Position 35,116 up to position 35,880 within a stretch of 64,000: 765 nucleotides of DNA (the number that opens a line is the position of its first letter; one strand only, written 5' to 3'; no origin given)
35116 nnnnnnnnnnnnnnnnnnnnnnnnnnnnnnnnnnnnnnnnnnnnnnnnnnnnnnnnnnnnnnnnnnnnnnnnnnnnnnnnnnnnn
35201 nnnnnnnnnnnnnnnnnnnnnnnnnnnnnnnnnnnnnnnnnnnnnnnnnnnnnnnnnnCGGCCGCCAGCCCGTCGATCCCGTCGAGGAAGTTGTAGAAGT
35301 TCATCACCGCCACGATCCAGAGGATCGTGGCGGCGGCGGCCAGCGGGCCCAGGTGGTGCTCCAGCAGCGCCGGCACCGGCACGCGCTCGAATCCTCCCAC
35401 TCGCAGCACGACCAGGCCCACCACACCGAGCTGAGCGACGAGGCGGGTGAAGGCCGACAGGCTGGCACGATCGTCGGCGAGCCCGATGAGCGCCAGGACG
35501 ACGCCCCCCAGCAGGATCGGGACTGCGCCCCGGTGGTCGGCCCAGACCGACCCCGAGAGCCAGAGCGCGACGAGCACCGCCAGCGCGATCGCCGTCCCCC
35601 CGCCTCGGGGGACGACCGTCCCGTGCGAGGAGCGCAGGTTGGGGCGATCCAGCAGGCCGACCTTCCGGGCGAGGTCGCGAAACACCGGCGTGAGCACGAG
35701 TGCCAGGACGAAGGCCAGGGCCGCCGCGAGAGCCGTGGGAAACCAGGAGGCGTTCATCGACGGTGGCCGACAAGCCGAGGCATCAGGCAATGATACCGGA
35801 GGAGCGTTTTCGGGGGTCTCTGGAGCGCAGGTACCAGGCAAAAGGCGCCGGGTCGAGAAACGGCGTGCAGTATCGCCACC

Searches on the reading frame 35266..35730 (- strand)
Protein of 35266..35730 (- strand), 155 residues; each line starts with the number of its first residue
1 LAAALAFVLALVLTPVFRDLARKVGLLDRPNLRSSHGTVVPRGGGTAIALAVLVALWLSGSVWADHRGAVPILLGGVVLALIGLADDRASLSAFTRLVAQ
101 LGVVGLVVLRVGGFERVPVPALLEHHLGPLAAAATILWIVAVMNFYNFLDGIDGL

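Call 36: search_protein_families(library=pfam, proteins=[window:35266-35730:-], max_evalue=0.01)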
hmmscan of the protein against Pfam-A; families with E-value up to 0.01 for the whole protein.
window:35266-35730:- (155 aa): 1 family
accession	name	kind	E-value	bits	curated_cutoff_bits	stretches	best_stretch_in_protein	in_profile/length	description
PF00953.26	Glycos_transf_4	-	2e-14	54.4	27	1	72-155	4-90/160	Glycosyl transferase family 4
